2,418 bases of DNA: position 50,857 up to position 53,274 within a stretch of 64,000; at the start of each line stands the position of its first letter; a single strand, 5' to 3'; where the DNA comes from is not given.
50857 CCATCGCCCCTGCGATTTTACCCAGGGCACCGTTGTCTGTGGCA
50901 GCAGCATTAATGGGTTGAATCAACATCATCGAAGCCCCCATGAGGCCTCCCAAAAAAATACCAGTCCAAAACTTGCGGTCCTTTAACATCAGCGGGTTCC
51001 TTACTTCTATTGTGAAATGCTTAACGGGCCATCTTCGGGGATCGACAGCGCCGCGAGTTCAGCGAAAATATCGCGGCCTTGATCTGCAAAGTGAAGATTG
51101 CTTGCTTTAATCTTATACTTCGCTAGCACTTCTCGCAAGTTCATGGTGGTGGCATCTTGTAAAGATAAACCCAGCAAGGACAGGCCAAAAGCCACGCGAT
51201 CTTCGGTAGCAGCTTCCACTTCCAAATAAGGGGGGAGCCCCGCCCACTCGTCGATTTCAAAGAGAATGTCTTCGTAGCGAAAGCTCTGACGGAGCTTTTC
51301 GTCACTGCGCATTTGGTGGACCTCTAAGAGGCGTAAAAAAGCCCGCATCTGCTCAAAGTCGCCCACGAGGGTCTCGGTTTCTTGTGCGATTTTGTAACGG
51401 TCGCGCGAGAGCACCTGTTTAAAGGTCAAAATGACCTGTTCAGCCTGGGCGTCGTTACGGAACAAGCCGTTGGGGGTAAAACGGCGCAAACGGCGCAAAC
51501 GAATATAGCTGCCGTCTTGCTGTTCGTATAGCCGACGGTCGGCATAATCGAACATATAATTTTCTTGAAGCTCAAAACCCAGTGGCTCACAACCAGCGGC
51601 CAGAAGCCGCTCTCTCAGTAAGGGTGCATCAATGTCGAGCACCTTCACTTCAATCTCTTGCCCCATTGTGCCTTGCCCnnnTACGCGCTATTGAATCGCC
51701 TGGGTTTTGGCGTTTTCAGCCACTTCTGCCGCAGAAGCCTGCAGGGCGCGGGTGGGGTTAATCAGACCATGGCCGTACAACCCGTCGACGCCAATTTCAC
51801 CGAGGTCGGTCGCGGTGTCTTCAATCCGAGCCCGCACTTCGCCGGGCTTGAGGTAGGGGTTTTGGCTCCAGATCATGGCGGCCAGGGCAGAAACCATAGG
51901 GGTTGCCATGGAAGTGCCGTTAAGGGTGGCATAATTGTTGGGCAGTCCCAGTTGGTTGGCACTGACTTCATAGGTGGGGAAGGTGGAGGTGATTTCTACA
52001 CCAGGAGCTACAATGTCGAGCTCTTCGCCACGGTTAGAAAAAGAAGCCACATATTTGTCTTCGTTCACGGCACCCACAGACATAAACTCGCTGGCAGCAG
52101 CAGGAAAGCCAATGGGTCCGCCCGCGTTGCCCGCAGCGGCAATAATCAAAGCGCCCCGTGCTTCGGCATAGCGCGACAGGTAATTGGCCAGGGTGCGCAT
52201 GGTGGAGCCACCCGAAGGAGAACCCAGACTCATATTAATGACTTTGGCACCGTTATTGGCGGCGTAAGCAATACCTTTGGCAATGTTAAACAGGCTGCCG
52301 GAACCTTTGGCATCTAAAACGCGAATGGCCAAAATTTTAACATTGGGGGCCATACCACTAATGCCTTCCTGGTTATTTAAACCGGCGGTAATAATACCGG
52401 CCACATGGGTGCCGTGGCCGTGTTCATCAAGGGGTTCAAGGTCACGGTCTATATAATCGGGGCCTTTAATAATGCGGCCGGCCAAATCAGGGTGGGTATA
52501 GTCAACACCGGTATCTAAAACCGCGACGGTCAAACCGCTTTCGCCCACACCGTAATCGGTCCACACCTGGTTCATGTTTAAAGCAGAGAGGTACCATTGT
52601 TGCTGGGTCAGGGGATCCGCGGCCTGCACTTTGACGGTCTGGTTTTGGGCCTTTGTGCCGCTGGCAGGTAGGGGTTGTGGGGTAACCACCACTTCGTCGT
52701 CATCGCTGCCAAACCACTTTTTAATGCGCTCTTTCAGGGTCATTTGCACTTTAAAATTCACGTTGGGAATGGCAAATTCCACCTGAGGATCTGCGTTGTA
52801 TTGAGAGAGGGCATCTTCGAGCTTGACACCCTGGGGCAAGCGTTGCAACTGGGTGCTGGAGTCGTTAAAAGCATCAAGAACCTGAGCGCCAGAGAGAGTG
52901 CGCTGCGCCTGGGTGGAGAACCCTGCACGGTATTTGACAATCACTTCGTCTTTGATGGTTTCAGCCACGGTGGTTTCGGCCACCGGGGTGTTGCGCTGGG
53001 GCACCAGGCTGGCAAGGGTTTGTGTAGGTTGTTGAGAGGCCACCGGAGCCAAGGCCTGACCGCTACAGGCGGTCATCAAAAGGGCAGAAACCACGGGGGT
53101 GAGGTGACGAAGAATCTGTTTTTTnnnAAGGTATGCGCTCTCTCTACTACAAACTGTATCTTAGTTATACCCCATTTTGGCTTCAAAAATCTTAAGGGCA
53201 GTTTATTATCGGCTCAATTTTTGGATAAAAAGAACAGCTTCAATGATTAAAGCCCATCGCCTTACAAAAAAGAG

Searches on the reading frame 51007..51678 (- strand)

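Call 12: search_protein_families(library=ncbifam, proteins=[window:51007-51678:-], max_evalue=0.1)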
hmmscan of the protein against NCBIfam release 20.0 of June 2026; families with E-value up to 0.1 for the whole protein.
window:51007-51678:- (223 aa): 1 family
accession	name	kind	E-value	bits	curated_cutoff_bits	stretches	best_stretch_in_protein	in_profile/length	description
TIGR00318.1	cyaB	equivalog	1.7e-09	37.8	57.95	1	73-161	52-140/174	class IV adenylate cyclase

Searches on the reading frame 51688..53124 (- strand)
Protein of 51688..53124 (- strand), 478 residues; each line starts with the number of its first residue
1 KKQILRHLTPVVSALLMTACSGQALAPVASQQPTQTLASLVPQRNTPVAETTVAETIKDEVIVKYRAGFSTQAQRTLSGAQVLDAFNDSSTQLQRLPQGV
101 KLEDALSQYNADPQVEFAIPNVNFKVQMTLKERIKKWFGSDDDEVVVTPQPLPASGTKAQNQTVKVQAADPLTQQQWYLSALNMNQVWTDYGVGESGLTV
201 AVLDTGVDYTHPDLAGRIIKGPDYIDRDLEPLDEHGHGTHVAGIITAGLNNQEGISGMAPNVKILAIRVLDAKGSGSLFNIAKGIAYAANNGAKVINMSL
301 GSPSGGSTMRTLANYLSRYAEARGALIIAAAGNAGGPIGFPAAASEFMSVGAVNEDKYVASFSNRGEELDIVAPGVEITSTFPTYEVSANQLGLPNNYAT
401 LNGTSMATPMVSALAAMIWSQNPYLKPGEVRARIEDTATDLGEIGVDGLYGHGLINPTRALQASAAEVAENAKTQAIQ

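Call 12: search_protein_families(library=ncbifam, proteins=[window:51688-53124:-], max_evalue=0.1)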
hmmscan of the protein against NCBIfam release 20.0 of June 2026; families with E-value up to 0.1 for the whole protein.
window:51688-53124:- (478 aa): 10 families
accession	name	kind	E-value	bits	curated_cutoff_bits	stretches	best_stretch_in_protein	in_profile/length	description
TIGR03921.1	T7SS_mycosin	equivalog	3.3e-72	243.6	278.75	1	185-473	4-297/353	type VII secretion-associated serine protease mycosin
NF033595.1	denti_PrtP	equivalog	3.3e-31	108.6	300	2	296-463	342-504/606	dentilisin complex serine proteinase subunit PrtP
TIGR03895.1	protease_PatA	subfamily_domain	1.2e-22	80.4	421.05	1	237-422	1-180/606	PatA/PatG family cyanobactin maturation protease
NF049966.1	QH_SP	equivalog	3.5e-19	69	165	1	200-439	2-212/219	subtilisin-like serine protease QhpE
NF042956.1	IteS_antiphage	equivalog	9.9e-16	57.1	900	2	199-334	258-394/747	S8 family anti-phage peptidase IteS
NF040553.1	SGO_0316_fam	subfamily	1.8e-10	39.2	1400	2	228-334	351-464/1486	SGO_0316/SGO_0317 family LPXTG-anchored serine peptidase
NF040809.1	germ_prot_CspBA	exception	4.8e-08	31.1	1250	2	206-335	698-825/1099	bifunctional germination protease/germinant receptor pseudoprotease CspBA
NF051851.1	AtpSerPepEprS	equivalog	9.5e-06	23.9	1700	1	174-321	46-206/988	autotransporter serine peptidase EprS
NF040808.2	CspC_non_triad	exception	1.1e-05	24.1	675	0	233-335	165-278/556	bile acid germinant receptor pseudoprotease CspC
NF033865.1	fusolisin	equivalog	0.051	11.6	999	0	298-445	230-385/1006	fusolisin family autotransporter serine protease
